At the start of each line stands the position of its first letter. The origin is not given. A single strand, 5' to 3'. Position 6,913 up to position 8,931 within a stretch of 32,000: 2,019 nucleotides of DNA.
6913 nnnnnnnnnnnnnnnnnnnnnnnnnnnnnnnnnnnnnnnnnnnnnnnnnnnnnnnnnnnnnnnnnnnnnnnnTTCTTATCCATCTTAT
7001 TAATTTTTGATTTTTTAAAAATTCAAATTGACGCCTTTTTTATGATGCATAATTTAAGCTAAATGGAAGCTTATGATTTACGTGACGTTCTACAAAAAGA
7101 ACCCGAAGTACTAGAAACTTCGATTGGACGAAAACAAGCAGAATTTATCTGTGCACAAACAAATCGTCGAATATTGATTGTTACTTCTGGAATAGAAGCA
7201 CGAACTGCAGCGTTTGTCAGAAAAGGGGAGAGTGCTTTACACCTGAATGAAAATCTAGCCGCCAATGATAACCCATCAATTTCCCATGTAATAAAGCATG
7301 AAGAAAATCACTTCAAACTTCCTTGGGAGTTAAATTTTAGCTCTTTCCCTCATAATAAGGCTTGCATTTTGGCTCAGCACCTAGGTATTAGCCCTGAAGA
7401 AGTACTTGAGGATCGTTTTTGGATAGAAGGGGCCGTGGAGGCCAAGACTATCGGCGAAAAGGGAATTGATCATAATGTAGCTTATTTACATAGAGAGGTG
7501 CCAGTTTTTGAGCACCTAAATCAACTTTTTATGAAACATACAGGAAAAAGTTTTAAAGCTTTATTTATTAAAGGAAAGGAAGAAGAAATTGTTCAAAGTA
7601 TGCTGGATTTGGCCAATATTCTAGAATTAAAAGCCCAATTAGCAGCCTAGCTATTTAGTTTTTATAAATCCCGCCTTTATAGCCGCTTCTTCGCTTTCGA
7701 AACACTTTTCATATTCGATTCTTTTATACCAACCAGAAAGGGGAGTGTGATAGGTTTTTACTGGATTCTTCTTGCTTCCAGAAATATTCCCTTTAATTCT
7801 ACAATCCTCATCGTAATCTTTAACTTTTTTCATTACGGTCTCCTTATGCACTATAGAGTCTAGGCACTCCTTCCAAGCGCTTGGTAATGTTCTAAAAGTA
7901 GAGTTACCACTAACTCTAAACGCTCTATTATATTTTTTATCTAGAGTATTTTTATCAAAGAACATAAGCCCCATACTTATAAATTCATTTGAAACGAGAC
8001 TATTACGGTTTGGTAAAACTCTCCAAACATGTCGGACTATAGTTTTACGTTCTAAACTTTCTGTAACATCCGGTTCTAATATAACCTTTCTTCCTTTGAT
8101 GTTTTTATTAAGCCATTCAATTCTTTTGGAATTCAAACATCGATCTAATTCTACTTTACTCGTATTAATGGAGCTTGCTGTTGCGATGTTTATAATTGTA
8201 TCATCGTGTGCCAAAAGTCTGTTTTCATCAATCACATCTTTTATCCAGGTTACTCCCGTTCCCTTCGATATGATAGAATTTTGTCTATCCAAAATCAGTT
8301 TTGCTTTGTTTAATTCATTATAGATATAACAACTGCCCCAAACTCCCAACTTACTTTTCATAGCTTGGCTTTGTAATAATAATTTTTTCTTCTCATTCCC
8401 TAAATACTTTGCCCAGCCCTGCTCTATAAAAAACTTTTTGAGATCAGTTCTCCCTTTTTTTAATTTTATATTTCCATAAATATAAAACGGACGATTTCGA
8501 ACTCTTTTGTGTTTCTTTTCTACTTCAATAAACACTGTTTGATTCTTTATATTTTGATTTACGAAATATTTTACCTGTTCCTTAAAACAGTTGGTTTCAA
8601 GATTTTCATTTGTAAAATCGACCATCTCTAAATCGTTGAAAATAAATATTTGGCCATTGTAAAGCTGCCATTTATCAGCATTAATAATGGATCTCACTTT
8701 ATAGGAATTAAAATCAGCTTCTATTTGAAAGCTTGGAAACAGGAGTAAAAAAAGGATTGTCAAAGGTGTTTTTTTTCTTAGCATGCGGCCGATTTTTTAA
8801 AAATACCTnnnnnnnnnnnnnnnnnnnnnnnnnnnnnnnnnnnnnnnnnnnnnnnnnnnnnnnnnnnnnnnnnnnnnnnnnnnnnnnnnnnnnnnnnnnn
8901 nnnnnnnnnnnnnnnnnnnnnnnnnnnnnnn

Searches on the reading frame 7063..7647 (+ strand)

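Call 13: search_protein_families(library=pfam, proteins=[window:7063-7647:+], max_evalue=0.001)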
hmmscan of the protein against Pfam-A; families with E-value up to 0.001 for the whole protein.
window:7063-7647:+ (195 aa): 0 families

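Call 52: search_protein_families(library=pfam, proteins=[window:7063-7647:+], max_evalue=1)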
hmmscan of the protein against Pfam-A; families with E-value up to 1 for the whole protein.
window:7063-7647:+ (195 aa): 1 family
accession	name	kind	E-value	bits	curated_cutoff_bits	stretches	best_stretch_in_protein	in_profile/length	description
PF12643.12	MazG-like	-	0.12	13.1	27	0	102-116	47-61/85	MazG-like family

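Call 76: search_protein_families(library=ncbifam, proteins=[window:7063-7647:+], max_evalue=0.1)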
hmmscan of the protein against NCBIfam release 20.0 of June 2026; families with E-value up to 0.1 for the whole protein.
window:7063-7647:+ (195 aa): 0 families

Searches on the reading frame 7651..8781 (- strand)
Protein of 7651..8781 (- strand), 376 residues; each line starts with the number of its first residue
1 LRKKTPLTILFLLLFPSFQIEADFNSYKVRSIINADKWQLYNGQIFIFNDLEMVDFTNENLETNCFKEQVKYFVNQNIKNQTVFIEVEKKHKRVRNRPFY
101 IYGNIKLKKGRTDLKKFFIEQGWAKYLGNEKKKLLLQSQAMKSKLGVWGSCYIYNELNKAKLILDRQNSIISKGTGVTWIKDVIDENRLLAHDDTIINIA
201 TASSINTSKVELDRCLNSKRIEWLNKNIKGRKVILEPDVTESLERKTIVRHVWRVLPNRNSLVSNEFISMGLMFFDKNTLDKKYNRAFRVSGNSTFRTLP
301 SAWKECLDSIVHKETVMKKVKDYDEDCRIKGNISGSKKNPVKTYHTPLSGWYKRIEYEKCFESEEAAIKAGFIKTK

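Call 13: search_protein_families(library=pfam, proteins=[window:7651-8781:-], max_evalue=0.001)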
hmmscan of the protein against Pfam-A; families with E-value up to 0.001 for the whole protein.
window:7651-8781:- (376 aa): 0 families

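Call 52: search_protein_families(library=pfam, proteins=[window:7651-8781:-], max_evalue=1)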
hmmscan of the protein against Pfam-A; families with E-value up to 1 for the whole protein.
window:7651-8781:- (376 aa): 1 family
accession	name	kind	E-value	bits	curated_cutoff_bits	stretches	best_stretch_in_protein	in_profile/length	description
PF00565.23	SNase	-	0.3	12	21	1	63-148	19-105/107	Staphylococcal nuclease homologue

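Call 76: search_protein_families(library=ncbifam, proteins=[window:7651-8781:-], max_evalue=0.1)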
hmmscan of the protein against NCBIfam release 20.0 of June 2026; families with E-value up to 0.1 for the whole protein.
window:7651-8781:- (376 aa): 5 families
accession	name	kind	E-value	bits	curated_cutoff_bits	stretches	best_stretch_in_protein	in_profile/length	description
NF051437.1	sunset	domain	3.1e-11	43.1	27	1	329-374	1-40/42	sunset domain-containing protein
NF051448.1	50S_L17_sunset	exception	6.7e-05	22.7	280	1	321-375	180-228/229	50S ribosomal protein L17, sunset domain variant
NF051451.1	30S_S2_sunset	exception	0.00053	19.2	710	1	329-374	338-377/382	30S ribosomal protein S2, sunset domain variant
NF051450.1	50S_L20_sunset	exception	0.00092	19.5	375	1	314-372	153-207/219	50S ribosomal protein L20, sunset domain variant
NF051449.1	50S_L4_sunset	exception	0.0082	15.9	385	1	333-372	247-284/285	50S ribosomal protein L4, sunset domain variant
